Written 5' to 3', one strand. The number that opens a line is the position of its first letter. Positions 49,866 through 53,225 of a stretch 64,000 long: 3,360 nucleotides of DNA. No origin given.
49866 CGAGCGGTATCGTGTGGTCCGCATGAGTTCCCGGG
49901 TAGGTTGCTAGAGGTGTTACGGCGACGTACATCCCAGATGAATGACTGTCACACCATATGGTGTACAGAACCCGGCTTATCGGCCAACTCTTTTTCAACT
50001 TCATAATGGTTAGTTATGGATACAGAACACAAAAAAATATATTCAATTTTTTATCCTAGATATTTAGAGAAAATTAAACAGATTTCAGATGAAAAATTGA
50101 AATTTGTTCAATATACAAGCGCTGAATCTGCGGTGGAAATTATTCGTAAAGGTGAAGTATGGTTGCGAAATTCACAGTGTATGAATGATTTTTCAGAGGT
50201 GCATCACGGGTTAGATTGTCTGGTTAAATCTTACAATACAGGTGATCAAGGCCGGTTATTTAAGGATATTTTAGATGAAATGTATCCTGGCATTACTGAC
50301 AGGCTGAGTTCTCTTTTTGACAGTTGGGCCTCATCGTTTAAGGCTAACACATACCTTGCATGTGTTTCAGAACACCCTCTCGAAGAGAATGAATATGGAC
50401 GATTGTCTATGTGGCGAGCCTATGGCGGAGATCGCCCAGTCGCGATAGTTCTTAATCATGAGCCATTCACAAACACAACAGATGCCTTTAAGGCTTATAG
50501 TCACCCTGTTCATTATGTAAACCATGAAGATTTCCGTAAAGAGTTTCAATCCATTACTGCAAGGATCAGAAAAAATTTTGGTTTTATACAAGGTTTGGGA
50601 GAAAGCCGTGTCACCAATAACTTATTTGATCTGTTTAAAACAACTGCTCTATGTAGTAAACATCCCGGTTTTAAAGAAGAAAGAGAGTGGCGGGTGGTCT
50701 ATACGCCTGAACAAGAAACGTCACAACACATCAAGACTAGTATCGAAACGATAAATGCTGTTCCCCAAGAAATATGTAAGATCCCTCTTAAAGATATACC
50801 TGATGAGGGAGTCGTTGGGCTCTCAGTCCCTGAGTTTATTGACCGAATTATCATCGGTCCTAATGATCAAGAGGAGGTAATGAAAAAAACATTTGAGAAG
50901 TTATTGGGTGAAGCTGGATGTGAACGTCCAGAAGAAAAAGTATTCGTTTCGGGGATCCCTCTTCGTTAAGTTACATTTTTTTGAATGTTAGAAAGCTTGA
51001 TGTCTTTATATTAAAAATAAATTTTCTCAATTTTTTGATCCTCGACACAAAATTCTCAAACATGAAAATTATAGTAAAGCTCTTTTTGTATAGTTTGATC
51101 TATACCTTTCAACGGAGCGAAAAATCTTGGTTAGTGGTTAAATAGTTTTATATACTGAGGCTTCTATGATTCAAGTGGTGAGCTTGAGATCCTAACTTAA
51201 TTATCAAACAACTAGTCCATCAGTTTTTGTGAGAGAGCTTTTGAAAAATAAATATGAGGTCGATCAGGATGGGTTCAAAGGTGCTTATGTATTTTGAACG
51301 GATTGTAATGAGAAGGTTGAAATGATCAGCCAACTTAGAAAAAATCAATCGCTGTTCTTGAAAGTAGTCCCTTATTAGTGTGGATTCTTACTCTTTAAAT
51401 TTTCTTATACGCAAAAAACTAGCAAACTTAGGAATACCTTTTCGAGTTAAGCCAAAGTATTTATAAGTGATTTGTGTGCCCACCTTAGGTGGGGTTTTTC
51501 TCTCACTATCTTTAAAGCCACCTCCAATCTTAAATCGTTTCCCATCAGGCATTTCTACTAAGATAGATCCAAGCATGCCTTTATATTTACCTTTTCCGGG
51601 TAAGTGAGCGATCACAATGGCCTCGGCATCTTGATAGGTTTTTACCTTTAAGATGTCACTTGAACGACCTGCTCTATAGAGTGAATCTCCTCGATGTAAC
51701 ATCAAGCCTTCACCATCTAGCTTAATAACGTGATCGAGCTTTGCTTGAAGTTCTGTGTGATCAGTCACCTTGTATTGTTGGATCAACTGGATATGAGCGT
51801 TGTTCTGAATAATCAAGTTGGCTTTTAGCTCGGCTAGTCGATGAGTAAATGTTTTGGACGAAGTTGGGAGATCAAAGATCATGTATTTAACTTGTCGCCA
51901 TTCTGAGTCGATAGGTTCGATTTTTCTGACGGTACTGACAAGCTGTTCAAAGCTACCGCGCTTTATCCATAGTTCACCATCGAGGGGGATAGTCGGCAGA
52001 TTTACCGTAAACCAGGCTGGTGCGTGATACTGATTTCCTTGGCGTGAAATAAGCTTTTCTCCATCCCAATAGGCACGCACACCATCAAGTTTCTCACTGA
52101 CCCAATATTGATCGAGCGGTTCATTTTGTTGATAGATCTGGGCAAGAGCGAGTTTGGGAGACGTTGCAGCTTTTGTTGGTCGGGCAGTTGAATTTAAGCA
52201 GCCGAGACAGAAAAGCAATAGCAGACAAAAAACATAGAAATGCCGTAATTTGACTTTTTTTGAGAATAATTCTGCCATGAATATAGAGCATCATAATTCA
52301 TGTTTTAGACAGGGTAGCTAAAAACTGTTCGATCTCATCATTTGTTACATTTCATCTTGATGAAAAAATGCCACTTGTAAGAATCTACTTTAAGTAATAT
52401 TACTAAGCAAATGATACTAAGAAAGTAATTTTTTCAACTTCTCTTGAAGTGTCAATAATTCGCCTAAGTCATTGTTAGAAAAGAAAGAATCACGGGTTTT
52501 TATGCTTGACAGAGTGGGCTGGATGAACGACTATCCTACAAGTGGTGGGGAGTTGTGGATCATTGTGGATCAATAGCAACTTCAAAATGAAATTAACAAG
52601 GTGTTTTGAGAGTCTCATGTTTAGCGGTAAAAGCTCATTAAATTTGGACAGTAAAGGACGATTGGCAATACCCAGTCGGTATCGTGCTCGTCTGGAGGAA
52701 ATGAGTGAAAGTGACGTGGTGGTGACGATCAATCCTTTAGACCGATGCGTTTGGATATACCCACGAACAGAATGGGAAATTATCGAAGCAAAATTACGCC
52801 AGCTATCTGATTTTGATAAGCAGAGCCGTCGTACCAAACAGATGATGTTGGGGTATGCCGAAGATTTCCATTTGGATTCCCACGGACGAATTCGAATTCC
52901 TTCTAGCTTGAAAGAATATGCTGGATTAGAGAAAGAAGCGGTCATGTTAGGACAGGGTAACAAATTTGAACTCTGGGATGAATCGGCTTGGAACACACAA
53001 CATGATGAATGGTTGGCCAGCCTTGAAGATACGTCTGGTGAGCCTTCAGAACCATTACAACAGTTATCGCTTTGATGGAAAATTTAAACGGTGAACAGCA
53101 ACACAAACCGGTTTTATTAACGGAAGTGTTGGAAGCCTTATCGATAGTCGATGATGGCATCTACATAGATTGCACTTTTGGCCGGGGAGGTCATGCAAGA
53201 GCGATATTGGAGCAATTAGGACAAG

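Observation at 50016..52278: AT-rich islet between rnpB and the dcw cluster carrying a DUF2971-like protein and a periplasmic LigE-type DNA ligase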

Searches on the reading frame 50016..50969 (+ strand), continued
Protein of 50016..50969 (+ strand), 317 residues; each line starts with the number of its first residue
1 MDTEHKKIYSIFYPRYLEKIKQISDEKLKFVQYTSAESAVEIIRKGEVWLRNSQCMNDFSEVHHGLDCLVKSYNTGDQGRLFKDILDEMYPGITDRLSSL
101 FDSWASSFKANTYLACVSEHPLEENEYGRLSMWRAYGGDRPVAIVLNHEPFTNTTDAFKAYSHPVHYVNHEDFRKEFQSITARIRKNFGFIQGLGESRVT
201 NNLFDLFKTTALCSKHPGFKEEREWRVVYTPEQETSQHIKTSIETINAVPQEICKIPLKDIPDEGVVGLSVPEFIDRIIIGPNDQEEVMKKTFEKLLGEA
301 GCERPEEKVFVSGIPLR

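Call 70: find_related_loci(query=A1, collection=viral_contigs, flank=5000)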
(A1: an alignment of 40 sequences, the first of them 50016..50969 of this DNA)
Query A1 (317 aa) in viral_contigs; peptide patterns used: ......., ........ (x = any residue, [..] = any of these).
77 stretches matched a pattern; 41 encode a relative of the query (tblastn E <= 1e-3); 41 distinct loci.
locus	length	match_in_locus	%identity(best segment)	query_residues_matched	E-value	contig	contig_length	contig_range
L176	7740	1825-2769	45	4-317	1e-95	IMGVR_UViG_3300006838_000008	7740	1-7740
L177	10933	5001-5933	44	8-317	1e-88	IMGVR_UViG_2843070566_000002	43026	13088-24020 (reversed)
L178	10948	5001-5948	41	1-317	2e-86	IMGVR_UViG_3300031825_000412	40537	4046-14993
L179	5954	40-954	40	11-317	4e-85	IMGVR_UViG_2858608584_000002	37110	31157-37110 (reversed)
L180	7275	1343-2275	39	6-317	9e-77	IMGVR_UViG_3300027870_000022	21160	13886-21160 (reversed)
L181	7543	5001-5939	37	1-317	3e-76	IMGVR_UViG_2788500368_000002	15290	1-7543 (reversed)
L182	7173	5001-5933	37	4-317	5e-74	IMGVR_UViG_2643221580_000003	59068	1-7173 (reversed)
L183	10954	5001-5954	36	9-317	2e-72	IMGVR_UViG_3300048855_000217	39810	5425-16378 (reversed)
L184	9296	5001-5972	37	1-317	8e-71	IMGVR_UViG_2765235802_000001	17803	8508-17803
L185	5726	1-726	43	76-317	9e-68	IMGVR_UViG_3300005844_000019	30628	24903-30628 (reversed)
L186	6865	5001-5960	36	1-317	2e-64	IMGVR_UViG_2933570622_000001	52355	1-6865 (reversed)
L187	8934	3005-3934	38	6-317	3e-63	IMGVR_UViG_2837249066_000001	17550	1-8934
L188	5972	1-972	33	1-317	1e-62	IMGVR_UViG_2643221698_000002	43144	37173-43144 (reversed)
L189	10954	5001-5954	34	7-317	2e-62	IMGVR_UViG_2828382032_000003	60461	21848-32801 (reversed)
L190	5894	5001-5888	36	26-317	2e-60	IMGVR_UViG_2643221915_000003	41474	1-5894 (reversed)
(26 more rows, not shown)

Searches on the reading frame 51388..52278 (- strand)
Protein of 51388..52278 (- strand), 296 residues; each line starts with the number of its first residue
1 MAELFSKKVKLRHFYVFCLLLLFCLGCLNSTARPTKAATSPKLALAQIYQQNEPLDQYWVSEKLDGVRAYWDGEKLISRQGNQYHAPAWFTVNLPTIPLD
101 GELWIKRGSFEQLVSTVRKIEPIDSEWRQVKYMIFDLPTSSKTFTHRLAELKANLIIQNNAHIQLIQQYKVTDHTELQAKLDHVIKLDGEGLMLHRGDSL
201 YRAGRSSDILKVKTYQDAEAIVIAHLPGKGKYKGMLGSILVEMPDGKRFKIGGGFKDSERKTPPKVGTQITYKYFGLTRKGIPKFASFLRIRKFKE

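Call 4: search_protein_families(library=pfam, proteins=[window:51388-52278:-], max_evalue=0.01)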
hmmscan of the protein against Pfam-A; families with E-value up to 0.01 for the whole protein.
window:51388-52278:- (296 aa): 3 families
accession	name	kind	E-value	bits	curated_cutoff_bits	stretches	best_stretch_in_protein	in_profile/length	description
PF14743.12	DNA_ligase_OB_2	-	4.8e-30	103.8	28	1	227-292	1-66/66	DNA ligase OB-like domain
PF01068.26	DNA_ligase_A_M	-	1e-10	42.1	26.2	1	56-213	20-204/204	ATP dependent DNA ligase domain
PF01331.24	mRNA_cap_enzyme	-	0.0011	19.3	29.6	0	120-213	107-194/194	mRNA capping enzyme, catalytic domain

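Call 5: search_protein_families(library=ncbifam, proteins=[window:51388-52278:-], max_evalue=0.01)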
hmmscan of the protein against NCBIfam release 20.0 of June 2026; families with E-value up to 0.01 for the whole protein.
window:51388-52278:- (296 aa): 10 families
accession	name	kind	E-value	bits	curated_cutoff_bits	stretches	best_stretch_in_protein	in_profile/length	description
NF006592.0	PRK09125.1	equivalog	4e-115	383.7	200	1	23-293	11-281/283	DNA ligase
TIGR02779.1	NHEJ_ligase_lig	equivalog_domain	1e-16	61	227.75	1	51-260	8-234/302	non-homologous end-joining DNA ligase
NF007210.0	PRK09632.1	equivalog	5.9e-13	48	989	1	36-261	475-710/781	ATP-dependent DNA ligase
TIGR02776.1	NHEJ_ligase_prk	equivalog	5.6e-12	45.3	373.2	1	63-261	12-226/587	DNA ligase D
NF004628.0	PRK05972.1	subfamily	4.7e-10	38.2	895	1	45-257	248-474/870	ATP-dependent DNA ligase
TIGR00574.1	dnl1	superfamily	2.5e-08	33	217.8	1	141-258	302-422/527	ATP-dependent DNA ligase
TIGR04120.1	DNA_lig_bact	equivalog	4.7e-06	25.9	400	1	141-207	324-390/526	cisplatin damage response ATP-dependent DNA ligase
NF002868.0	PRK03180.1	equivalog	5.6e-06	25.3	641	1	146-241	317-408/509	ATP-dependent DNA ligase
NF006701.0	PRK09247.1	equivalog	8.9e-06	24.9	543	1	53-206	222-398/540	ATP-dependent DNA ligase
NF007211.0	PRK09633.1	equivalog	1.1e-05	24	774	1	99-233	74-227/610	DNA ligase D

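Call 14: list_cluster_members(proteins=[P0001, window:51388-52278:-, window:48369-49520:-])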
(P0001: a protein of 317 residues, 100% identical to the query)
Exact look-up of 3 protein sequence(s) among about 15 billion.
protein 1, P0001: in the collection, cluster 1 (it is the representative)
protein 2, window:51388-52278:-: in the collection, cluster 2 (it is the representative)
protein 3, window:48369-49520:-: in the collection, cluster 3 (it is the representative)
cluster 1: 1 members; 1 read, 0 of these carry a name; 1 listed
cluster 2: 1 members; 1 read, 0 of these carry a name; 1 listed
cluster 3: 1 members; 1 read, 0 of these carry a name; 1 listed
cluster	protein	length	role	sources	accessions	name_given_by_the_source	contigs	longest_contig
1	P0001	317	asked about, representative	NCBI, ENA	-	-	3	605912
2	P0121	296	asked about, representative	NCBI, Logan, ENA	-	-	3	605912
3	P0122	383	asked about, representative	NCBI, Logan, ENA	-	-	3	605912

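Call 15: search_protein_families(library=padloc, proteins=[window:51388-52278:-], max_evalue=0.1)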
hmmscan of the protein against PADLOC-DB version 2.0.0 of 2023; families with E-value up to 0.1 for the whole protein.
window:51388-52278:- (296 aa): 0 families

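Call 16: search_protein_families(library=phrogs, proteins=[window:51388-52278:-], max_evalue=0.01)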
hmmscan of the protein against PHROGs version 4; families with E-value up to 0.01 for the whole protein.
window:51388-52278:- (296 aa): 1 family
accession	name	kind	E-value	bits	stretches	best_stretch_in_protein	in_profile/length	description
phrog_114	-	DNA, RNA and nucleotide metabolism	9.3e-56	190.6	1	56-293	239-499/634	ATP-dependent DNA ligase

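Call 24: search_solved_structures(query=window:51388-52278:-, show_alignments=2)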
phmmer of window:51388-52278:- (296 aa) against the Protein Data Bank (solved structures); distinct sequences matched with E-value up to 0.001: 13.
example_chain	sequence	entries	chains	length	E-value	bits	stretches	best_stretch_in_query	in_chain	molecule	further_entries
4d05_A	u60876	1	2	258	1e-81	277.8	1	41-293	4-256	ATP-DEPENDENT DNA LIGASE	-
6gdr_A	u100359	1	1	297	2e-70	240.7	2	124-293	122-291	DNA ligase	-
8u6x_A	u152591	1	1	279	3e-64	220.4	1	28-293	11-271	DNA ligase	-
1p8l_A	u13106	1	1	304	5.1e-10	42.4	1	60-224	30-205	PBCV-1 DNA ligase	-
2q2t_A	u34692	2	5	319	5.9e-10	42.2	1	60-224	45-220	Chlorella virus DNA ligase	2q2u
1fvi_A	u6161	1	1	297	2.6e-09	40.1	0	98-224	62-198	CHLORELLA VIRUS DNA LIGASE-ADENYLATE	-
6rar_I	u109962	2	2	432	1.7e-05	27.6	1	187-261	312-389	ATP-dependent DNA ligase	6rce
6ras_I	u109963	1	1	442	1.7e-05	27.6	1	187-261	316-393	ATP-dependent DNA ligase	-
6rau_I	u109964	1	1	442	1.7e-05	27.5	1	187-261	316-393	ATP-dependent DNA ligase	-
3rr5_A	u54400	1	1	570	2.9e-05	26.8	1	156-259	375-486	DNA ligase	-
9df9_A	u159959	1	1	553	3.7e-05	26.4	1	143-259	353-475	DNA ligase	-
9dfa_A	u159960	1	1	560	0.00016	24.3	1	143-259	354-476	DNA ligase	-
9fzx_A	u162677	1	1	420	0.00034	23.3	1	165-261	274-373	DNA ligase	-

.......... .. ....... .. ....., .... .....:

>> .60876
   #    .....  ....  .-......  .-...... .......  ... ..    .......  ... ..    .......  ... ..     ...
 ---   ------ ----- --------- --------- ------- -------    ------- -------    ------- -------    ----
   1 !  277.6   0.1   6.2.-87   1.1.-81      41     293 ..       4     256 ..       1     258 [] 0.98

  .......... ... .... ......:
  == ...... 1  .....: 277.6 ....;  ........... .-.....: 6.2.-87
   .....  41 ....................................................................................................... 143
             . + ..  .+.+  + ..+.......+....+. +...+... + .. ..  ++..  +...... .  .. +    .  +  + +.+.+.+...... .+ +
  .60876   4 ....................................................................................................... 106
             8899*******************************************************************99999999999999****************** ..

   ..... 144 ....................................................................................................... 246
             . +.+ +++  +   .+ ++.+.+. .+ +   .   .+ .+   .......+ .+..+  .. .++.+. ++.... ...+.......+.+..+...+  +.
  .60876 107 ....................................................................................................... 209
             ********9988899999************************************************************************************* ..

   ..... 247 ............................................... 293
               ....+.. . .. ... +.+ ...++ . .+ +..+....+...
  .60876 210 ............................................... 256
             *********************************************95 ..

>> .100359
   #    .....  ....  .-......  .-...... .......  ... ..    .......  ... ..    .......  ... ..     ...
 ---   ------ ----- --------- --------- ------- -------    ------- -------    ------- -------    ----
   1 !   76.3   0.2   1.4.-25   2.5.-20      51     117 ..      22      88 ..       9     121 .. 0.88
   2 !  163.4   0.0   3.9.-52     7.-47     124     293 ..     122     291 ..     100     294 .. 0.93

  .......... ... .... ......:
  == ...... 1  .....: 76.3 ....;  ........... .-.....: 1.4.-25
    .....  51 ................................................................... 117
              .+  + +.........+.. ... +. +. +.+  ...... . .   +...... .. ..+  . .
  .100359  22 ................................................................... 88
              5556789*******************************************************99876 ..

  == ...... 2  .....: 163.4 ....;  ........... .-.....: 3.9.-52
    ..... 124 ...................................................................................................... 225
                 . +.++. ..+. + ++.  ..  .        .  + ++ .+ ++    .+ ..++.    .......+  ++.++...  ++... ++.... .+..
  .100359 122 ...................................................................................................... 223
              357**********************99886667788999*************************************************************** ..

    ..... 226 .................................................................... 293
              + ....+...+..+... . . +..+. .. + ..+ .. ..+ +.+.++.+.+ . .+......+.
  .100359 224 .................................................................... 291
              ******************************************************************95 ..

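Call 35: find_related_loci(query=window:51388-52278:-, collection=metagenome_contigs, flank=8000)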
Query window:51388-52278:- (296 aa) in metagenome_contigs; peptide patterns used: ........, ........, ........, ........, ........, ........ (x = any residue, [..] = any of these).
159 stretches matched a pattern; 97 encode a relative of the query (tblastn E <= 1e-3); the best 80 are kept; 80 distinct loci.
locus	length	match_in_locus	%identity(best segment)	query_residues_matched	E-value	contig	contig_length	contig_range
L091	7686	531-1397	69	1-293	6e-134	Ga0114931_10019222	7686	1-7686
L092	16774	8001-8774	72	37-294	8e-126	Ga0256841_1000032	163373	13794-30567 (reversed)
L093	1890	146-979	63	17-293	4e-128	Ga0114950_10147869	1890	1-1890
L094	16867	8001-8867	55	2-293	1e-104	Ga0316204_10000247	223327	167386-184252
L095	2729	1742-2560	55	16-292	1e-105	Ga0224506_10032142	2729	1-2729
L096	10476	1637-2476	54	13-292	1e-97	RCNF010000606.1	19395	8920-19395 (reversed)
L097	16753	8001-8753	56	38-289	9e-97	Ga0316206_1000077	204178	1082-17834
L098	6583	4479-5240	57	39-292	6e-96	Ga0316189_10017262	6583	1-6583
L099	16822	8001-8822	51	21-292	3e-91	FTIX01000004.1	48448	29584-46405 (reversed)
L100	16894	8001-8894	45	6-296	1e-90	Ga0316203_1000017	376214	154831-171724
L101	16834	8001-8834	51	6-292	5e-89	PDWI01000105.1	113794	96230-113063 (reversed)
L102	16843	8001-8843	47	13-296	7e-89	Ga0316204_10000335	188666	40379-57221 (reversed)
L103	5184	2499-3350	51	18-293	7e-89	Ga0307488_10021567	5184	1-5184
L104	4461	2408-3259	48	5-293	5e-89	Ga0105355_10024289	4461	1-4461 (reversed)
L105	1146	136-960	49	13-292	2e-94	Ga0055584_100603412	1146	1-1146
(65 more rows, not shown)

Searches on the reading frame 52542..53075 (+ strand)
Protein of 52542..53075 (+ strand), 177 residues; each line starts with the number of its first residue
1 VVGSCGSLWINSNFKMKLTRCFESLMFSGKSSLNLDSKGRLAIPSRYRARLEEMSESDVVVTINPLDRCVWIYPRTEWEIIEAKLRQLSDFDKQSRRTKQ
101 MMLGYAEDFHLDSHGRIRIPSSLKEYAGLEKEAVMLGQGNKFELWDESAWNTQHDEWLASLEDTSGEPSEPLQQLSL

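Call 4: search_protein_families(library=pfam, proteins=[window:52542-53075:+], max_evalue=0.01)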
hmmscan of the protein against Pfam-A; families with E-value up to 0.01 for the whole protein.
window:52542-53075:+ (177 aa): 1 family
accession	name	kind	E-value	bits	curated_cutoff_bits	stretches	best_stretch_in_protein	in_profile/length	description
PF02381.23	MraZ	-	7.3e-34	116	23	2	26-99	1-70/72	MraZ protein, putative antitoxin-like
